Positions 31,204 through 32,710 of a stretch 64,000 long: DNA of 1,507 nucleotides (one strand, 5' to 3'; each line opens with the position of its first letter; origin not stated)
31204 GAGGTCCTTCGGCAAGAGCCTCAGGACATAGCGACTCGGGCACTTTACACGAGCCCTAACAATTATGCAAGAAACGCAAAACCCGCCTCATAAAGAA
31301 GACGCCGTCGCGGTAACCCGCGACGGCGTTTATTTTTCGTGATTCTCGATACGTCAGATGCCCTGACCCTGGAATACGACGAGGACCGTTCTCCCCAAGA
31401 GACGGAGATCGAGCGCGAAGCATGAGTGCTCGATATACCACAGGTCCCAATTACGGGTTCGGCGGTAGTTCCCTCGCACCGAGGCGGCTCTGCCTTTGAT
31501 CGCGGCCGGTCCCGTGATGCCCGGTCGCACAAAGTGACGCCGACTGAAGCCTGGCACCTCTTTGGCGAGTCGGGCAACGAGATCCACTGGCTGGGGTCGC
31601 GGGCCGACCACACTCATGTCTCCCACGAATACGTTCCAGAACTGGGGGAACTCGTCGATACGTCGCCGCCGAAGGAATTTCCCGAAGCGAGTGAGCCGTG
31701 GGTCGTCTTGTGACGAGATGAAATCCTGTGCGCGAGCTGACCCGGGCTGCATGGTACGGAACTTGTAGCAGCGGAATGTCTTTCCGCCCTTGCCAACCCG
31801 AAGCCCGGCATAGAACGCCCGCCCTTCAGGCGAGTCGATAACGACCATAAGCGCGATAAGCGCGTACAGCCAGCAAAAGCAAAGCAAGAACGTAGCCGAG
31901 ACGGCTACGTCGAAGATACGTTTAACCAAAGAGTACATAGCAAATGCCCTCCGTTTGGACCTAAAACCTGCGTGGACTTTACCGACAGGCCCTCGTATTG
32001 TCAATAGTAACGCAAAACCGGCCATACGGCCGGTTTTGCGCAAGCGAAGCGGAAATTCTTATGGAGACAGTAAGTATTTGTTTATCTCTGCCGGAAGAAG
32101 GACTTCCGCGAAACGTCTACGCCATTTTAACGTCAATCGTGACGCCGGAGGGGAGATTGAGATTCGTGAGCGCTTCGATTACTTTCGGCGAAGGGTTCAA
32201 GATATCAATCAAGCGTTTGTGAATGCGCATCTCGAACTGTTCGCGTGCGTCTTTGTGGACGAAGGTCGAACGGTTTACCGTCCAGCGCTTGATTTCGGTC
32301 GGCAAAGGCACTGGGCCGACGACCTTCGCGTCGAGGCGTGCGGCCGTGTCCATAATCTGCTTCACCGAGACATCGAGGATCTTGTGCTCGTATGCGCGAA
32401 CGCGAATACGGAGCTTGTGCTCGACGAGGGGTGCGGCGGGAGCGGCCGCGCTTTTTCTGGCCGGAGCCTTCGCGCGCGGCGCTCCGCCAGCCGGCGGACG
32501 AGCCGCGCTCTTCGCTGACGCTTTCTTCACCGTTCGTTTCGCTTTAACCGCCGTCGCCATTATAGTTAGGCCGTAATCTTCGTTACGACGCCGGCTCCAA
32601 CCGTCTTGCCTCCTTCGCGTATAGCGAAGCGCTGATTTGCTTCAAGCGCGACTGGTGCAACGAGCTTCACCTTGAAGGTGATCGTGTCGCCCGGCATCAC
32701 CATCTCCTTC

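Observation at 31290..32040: Phosphoglycosyl transferase gene inserted between rpsJ and rplC as an independent transcription unit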

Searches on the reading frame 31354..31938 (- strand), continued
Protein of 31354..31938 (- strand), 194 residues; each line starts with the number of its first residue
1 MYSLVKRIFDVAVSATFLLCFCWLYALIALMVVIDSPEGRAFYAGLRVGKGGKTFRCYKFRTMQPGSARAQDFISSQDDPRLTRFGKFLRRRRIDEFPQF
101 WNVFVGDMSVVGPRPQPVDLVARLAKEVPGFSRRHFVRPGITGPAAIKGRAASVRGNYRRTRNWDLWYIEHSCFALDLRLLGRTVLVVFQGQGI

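Call 41: find_related_loci(query=window:31354-31938:-, collection=metagenome_contigs, flank=4000)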
Query window:31354-31938:- (194 aa) in metagenome_contigs; peptide patterns used: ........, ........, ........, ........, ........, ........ (x = any residue, [..] = any of these).
600 stretches matched a pattern (row limit reached: there are more); 384 encode a relative of the query (tblastn E <= 1e-3); the best 80 are kept; 80 distinct loci.
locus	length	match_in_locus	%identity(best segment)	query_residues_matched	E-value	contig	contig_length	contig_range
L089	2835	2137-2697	42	6-193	2e-46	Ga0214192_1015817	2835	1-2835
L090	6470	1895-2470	42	4-193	1e-45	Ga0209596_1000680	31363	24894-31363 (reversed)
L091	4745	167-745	42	3-193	3e-45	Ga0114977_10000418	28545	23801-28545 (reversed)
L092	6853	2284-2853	42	4-191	1e-44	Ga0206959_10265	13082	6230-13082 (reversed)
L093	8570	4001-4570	41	6-193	2e-44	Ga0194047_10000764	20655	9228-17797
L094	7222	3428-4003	41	4-193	2e-44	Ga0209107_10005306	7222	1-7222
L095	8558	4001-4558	43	5-189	4e-44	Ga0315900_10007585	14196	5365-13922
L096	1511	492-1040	43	4-185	2e-45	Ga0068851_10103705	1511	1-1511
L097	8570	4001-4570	41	2-193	5e-44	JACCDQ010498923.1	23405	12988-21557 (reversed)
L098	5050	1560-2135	43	2-193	2e-43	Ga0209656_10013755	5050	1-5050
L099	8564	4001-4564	42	4-190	1e-43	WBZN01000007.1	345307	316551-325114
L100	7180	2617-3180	41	5-193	9e-43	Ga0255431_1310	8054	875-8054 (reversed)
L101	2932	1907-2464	43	5-189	7e-43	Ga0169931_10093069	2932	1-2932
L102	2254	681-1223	44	6-185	5e-43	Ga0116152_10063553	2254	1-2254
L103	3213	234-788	41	6-189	8e-43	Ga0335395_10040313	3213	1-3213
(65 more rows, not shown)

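Call 65: predict_structure(alignment_id=A5)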
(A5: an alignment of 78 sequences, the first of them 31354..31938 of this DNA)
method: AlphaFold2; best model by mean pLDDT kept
length: 194 residues; sequences in the alignment: 78
mean_pLDDT: 91.0   pTM: 0.87
mean pLDDT of the five models: 91.0, 90.9, 90.9, 90.5, 90.0
residues with pLDDT >= 90: 149; 70-90: 28; 50-70: 16; < 50: 1
segments of 3 or more residues with pLDDT < 50: none
pLDDT, mean of each block of 10 residues (from residue 1): 97 98 97 92 96 98 81 71 93 94 98 95 95 97 84 68 95 98 92 64
secondary structure, 60 per line:
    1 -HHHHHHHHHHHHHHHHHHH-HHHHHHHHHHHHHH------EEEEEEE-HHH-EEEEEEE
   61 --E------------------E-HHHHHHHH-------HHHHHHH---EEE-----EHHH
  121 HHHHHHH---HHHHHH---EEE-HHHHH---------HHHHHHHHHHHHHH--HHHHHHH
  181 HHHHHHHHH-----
elements in order: H2-20 H22-35 E42-48 E54-60 H84-91 H99-105 E109-111 H118-127 H131-136 E140-142 H144-148 H158-171 H174-189
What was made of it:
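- On Monotopic PGT superfamily (PF02397, PglC/WbaP type): The AF2 model still shows a break at residue 21 (call 65), but this may be driven by the alignment. AF2 model pLDDT 91 and pTM 0.87 (call 65).
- The AF2 model is confident (pLDDT 91) and still predicts a helix break at residue 21 (call 65).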

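Call 68: fold_search(model_id=the predicted structure, library=pdb)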
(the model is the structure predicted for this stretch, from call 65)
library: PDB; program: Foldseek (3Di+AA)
matches with E <= 10: 137; with E <= 0.001: 4
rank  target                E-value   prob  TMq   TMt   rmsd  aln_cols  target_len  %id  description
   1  8e37_A                6.4e-13  1.00  0.74  0.78   4.5       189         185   30  Structure of Campylobacter concisus wild-type SeMet PglC (released 2023-09-06)
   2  8g1n_A                8.8e-13  1.00  0.74  0.75   4.5       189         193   31  Structure of Campylobacter concisus PglC I57M/Q175M Variant with modeled C-terminus (released 2023-05-31)
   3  8g1n_B                2.1e-12  1.00  0.74  0.75   4.7       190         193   30  Structure of Campylobacter concisus PglC I57M/Q175M Variant with modeled C-terminus (released 2023-05-31)
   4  8t53_A                6.3e-11  1.00  0.70  0.35   3.6       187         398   30  S. enterica WbaP in a styrene maleic acid liponanoparticle (released 2024-02-14)
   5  7u8o_H                2.4e-01  0.08  0.19  0.18  29.2       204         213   10  Structure of porcine V-ATPase with mEAK7 and SidK, Rotary state 2 (released 2022-07-06)
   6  5d80_G                5.4e-01  0.07  0.21  0.19  29.2       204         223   12  Crystal Structure of Yeast V1-ATPase in the Autoinhibited Form (released 2016-06-08)
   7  6xby_H                6.9e-01  0.06  0.20  0.20  29.8       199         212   10  Cryo-EM structure of V-ATPase from bovine brain, state 2 (released 2020-08-19)
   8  9brq_7                7.3e-01  0.05  0.20  0.18  30.5       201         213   11  Intact V-ATPase State 3 and synaptophysin complex in mouse brain isolated synaptic vesicles (released 2024-06-19)
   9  9bra_7                7.8e-01  0.04  0.18  0.17  31.4       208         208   10  Intact V-ATPase State 2 and synaptophysin complex in mouse brain isolated synaptic vesicles (released 2024-06-19)
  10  9cf8_G                1.1e+00  0.04  0.19  0.17  34.3       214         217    9  Cryo-EM structure of human kidney V-ATPase state 1 (released 2025-08-06)
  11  6wlz_G                1.1e+00  0.04  0.18  0.17  30.4       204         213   11  The V1 region of human V-ATPase in state 1 (focused refinement) (released 2020-11-11)
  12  6vq6_H                1.1e+00  0.04  0.19  0.17  30.0       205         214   12  Mammalian V-ATPase from rat brain - composite model of rotational state 1 bound to ADP and SidK (built from focused re (released 2020-03-18)
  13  1aup                  1.5e+00  0.06  0.11  0.05  13.2        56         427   18  GLUTAMATE DEHYDROGENASE (released 1998-03-18)
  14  5gud_B                1.5e+00  0.06  0.11  0.05  13.0        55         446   20  Glutamate dehydrogenase from Corynebacterium glutamicum (alpha-iminoglutarate/NADP+ complex) (released 2017-06-07)
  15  5gud_A                1.5e+00  0.06  0.11  0.05  13.0        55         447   20  Glutamate dehydrogenase from Corynebacterium glutamicum (alpha-iminoglutarate/NADP+ complex) (released 2017-06-07)
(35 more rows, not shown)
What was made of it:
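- On Monotopic PGT superfamily (PF02397, PglC/WbaP type): Foldseek: 8e37_A at E 6e-13, TM 0.74/0.78; WbaP 8t53 at E 6e-11 (call 68).
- The fold matches PglC and WbaP (calls 65, 68).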

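Call 69: search_protein_families(library=ncbifam, proteins=[window:31354-31938:-], max_evalue=0.01)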
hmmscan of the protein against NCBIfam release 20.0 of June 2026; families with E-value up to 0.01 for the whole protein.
window:31354-31938:- (194 aa): 10 families
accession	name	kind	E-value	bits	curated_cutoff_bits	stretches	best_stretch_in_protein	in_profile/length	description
TIGR03025.1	EPS_sugtrans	subfamily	9.2e-68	229.5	295.55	1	3-193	255-443/445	exopolysaccharide biosynthesis polyprenyl glycosylphosphotransferase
TIGR03023.1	WcaJ_sugtrans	equivalog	4.8e-61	207.4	410.75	1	3-191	260-449/453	undecaprenyl-phosphate glucose phosphotransferase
TIGR03013.1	EpsB_2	subfamily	6.2e-51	173.8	393.35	1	3-193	252-441/443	TIGR03013 family XrtA/PEP-CTERM system glycosyltransferase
TIGR03022.1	WbaP_sugtrans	subfamily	2.2e-42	145.9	403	1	4-193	257-454/456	undecaprenyl-phosphate galactose phosphotransferase WbaP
NF052601.1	undeca_RfbP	equivalog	5e-42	143.8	330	1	4-189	43-236/244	undecaprenyl-phosphate galactose phosphotransferase family protein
NF050817.1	PolSacchBiosHfsE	equivalog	2.2e-34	119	750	1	3-185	269-456/467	polysaccharide biosynthesis protein HfsE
NF007518.0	PRK10124.1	equivalog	2.7e-34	118.7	684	1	3-189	271-458/464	undecaprenyl-phosphate glucose phosphotransferase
NF041877.1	EPS_EpsZ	equivalog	2.9e-31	108.6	800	1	5-193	265-457/459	exopolysaccharide biosynthesis polyisoprenyl-phosphate hexose-1-phosphate transferase EpsZ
NF011751.0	PRK15204.1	equivalog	1.9e-25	89.5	907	1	4-193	278-474/476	undecaprenyl-phosphate galactose phosphotransferase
NF045514.1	glycotran_HepC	equivalog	1.7e-18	66.7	140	1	3-116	114-212/220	heterocyst development glycosyltransferase HepC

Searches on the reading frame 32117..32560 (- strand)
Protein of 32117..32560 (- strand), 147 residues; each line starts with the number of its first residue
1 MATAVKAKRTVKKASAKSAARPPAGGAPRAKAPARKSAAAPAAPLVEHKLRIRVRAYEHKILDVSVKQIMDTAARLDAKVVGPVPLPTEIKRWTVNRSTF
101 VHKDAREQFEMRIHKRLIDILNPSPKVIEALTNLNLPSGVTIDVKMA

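Call 3: search_protein_families(library=pfam, proteins=[window:32117-32560:-])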
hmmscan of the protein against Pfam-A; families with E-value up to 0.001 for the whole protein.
window:32117-32560:- (147 aa): 1 family
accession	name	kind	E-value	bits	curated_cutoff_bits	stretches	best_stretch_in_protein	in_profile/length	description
PF00338.27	Ribosomal_S10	-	5.2e-34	116.9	21.2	1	51-145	1-98/98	Ribosomal protein S10p/S20e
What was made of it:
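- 32117..32560 (-): rpsJ (S10), 147 aa, with a Lys/Ala-rich N-terminal extension of about 46 aa. It is the last gene of the tuf-rpsJ unit. PF00338 5e-34 over residues 51-145 (call 3).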

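Call 14: list_cluster_members(proteins=[P0001, window:32117-32560:-, window:30521-31156:-, window:29743-30516:-])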
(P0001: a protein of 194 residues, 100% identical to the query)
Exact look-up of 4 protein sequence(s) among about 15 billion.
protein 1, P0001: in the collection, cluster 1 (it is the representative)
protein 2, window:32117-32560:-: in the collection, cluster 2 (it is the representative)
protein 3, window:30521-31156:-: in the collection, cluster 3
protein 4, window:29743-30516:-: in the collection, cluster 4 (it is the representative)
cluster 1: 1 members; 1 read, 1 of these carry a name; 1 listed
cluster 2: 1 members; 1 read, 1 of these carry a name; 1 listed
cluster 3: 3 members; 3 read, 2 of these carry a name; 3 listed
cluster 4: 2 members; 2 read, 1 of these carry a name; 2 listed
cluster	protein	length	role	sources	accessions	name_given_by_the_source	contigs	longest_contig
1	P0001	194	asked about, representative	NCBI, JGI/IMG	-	lipopolysaccharide/colanic/teichoic acid biosynthesis glycosyltransferase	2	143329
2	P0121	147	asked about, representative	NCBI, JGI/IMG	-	small subunit ribosomal protein S10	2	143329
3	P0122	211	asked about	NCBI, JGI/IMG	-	large subunit ribosomal protein L3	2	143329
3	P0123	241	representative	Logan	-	-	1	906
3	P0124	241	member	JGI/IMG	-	large subunit ribosomal protein L3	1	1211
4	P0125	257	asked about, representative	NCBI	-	-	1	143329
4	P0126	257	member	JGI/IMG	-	large subunit ribosomal protein L4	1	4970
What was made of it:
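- Tried and rejected: The 241-aa rplC ORF from GTG 31246, as called in some databases (call 14): rejected.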

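Call 69: search_protein_families(library=ncbifam, proteins=[window:32117-32560:-], max_evalue=0.01)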
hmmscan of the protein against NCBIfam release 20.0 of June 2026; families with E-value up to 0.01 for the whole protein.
window:32117-32560:- (147 aa): 3 families
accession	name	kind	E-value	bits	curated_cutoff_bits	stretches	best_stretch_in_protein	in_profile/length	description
NF001861.0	PRK00596.1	equivalog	2.9e-40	136.7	85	1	47-146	3-102/102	30S ribosomal protein S10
TIGR01049.1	rpsJ_bact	equivalog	4e-38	129.7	72.75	1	49-146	2-99/99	30S ribosomal protein S10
TIGR01046.1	uS10_euk_arch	equivalog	1.9e-16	60.2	96.25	1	48-146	1-99/99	30S ribosomal protein S10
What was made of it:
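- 32117..32560 (-): NCBIfam rpsJ_bact 4e-38 (call 69).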
